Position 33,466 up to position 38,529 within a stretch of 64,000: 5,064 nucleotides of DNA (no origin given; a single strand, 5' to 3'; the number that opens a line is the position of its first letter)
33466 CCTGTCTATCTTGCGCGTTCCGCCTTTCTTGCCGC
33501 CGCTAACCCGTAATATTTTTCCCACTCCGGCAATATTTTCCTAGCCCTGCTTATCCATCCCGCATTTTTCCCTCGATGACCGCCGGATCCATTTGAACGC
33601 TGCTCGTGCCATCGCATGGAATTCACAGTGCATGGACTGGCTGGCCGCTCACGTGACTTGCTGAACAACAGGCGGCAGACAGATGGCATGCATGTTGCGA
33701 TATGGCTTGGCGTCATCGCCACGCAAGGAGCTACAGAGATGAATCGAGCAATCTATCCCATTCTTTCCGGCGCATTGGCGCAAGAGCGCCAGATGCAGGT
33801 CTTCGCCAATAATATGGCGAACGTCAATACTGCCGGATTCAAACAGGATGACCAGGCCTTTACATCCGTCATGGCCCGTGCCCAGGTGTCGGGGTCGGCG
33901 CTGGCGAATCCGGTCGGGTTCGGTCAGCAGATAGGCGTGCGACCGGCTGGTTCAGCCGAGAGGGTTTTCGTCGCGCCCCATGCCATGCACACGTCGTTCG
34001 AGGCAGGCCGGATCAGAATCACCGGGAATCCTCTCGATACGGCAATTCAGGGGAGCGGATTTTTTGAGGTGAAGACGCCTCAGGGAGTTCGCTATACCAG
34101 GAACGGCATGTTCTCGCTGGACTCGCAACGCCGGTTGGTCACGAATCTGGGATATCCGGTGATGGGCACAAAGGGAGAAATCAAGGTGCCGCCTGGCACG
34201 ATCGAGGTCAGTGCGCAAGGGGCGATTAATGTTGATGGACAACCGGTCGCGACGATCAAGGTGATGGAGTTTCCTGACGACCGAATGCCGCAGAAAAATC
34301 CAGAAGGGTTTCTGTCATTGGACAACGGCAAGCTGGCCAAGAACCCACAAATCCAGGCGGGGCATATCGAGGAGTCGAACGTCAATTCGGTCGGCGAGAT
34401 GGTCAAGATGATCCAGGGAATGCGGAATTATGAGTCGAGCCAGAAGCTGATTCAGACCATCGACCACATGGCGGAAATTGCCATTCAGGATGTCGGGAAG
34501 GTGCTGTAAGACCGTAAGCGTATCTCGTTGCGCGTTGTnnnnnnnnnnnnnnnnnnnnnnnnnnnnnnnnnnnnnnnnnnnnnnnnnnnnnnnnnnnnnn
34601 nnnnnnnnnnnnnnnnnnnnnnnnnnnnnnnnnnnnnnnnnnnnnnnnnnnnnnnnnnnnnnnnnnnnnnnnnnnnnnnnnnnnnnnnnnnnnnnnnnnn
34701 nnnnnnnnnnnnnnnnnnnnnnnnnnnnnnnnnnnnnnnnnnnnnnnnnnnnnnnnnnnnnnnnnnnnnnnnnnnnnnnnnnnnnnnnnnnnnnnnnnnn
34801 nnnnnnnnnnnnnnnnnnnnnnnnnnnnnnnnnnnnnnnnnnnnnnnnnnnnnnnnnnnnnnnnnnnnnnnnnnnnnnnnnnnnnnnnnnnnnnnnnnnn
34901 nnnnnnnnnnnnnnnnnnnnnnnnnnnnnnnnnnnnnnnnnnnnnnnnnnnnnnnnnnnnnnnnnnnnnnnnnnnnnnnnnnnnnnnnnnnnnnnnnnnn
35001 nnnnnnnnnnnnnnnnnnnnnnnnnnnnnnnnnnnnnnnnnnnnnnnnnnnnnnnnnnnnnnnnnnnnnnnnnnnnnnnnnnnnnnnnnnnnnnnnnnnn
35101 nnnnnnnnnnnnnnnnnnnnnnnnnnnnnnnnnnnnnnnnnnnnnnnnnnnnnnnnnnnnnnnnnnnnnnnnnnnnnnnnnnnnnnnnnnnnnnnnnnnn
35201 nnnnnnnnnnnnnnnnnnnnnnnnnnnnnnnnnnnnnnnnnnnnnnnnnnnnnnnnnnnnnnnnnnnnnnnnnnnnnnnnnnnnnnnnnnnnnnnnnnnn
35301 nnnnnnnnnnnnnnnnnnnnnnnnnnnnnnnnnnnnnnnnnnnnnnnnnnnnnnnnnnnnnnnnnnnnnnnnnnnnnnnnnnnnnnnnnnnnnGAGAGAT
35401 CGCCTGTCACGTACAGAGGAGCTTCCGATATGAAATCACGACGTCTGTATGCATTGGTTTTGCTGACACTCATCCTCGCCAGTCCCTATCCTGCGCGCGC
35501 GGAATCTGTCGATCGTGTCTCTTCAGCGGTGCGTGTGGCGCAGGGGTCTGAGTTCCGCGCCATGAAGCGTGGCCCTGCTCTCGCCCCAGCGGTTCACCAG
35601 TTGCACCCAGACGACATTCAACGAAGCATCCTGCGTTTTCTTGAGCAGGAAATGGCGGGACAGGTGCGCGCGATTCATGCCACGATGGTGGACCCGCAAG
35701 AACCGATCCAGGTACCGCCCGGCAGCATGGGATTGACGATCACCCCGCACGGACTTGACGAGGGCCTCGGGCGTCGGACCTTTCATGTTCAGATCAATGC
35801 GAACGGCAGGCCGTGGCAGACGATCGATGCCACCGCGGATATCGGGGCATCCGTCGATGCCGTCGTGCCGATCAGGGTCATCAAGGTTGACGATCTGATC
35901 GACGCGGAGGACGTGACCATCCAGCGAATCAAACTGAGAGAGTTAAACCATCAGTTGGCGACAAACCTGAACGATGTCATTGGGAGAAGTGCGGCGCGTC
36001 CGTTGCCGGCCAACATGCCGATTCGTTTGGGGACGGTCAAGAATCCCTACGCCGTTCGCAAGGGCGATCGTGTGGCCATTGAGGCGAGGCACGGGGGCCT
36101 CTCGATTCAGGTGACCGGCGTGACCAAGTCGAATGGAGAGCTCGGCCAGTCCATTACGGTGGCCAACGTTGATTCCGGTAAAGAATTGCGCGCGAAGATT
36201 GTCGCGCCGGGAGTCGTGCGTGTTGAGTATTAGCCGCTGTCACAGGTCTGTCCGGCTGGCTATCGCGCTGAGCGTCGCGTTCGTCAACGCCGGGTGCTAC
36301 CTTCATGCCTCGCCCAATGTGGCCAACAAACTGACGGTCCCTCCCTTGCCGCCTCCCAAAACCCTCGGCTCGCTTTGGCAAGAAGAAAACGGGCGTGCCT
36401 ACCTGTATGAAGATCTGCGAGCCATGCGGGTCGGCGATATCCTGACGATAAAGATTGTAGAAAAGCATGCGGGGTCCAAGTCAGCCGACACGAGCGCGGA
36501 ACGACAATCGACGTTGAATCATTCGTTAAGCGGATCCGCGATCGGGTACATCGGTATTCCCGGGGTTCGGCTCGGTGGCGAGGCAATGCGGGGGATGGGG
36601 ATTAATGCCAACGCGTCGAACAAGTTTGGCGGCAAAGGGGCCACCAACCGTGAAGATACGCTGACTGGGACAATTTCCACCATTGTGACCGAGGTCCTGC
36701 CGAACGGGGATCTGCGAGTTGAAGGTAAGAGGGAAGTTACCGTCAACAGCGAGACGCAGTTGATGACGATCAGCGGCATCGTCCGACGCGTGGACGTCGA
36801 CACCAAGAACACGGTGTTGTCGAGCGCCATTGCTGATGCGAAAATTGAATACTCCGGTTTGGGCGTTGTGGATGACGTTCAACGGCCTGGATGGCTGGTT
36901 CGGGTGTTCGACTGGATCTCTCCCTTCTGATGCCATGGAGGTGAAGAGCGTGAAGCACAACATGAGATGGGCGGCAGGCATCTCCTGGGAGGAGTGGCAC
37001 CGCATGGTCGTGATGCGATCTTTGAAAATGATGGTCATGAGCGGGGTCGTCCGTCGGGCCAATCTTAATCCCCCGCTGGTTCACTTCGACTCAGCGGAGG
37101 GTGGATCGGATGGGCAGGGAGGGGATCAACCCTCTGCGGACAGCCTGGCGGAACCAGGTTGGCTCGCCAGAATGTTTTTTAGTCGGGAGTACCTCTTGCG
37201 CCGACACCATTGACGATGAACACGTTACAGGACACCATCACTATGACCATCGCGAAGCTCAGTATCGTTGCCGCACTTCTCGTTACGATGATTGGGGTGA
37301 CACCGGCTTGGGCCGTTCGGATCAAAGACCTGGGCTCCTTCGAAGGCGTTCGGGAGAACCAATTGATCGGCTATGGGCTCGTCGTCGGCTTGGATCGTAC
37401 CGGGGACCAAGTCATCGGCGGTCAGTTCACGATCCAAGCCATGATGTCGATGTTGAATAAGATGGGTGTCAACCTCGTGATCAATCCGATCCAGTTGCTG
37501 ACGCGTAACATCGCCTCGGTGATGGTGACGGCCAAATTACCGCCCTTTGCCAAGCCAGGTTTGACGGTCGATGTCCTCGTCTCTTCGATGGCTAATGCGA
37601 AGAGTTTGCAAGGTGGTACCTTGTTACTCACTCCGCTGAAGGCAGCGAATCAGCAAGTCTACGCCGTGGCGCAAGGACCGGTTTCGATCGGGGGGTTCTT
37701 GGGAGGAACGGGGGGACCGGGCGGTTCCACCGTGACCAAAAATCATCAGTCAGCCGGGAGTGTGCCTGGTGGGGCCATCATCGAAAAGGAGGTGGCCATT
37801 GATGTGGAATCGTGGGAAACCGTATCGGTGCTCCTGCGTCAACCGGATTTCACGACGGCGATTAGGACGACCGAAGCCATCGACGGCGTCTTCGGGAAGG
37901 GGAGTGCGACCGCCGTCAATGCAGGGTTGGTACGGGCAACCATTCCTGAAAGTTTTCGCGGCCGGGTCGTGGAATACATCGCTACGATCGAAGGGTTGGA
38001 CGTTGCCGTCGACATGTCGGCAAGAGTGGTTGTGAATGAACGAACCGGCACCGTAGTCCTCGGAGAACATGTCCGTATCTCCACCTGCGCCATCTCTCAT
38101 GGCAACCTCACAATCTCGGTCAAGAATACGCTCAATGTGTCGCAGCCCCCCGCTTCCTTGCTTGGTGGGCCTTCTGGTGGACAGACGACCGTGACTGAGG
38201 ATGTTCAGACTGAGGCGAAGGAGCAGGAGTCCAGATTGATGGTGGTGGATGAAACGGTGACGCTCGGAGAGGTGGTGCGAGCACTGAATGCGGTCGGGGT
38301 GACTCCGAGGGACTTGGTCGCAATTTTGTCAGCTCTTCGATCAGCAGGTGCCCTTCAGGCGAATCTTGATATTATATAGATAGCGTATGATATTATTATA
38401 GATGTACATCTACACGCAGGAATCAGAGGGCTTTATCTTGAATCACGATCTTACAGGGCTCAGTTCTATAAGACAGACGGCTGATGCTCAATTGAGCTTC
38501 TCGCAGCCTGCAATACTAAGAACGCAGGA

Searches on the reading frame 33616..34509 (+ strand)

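Call 79: search_protein_families(library=pfam, proteins=[window:33616-34509:+], max_evalue=0.00001)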
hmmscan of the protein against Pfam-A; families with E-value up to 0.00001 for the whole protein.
window:33616-34509:+ (297 aa): 3 families
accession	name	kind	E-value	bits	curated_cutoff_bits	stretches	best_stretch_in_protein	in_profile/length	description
PF22692.1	LlgE_F_G_D1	-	1e-15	58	27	1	143-205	1-63/64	Flagellar hook protein FlgE/F/G D1 domain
PF06429.18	Flg_bbr_C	-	1.2e-15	57.2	23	1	247-291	1-45/46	Flagellar basal body rod FlgEFG protein C-terminal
PF00460.25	Flg_bb_rod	-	2e-06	28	20.7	1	51-76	6-31/31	Flagella basal body rod protein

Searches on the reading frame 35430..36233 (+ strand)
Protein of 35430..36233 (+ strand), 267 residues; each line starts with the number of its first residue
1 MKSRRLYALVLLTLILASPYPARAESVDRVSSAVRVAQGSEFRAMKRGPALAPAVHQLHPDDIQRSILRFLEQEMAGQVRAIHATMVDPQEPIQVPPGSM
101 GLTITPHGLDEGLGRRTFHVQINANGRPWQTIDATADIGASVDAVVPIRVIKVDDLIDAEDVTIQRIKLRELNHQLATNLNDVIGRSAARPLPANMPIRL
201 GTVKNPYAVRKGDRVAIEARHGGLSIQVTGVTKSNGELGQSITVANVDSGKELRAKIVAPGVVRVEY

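Call 79: search_protein_families(library=pfam, proteins=[window:35430-36233:+], max_evalue=0.00001)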
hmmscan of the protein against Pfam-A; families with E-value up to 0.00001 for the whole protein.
window:35430-36233:+ (267 aa): 2 families
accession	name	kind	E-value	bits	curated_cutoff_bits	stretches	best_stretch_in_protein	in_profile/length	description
PF13144.11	ChapFlgA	-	2.5e-27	95.8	23.8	1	143-265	2-122/122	Chaperone for flagella basal body P-ring formation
PF08666.17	SAF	-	3.3e-08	34.4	21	1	144-200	3-59/63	SAF domain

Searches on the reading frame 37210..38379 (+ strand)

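Call 9: search_protein_families(library=pfam, proteins=[window:37210-38379:+], max_evalue=0.001)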
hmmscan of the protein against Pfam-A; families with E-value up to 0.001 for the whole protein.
window:37210-38379:+ (389 aa): 1 family
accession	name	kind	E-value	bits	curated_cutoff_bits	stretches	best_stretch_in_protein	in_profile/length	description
PF02119.21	FlgI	-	6.6e-127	423.6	25.3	1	37-388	1-343/343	Flagellar P-ring protein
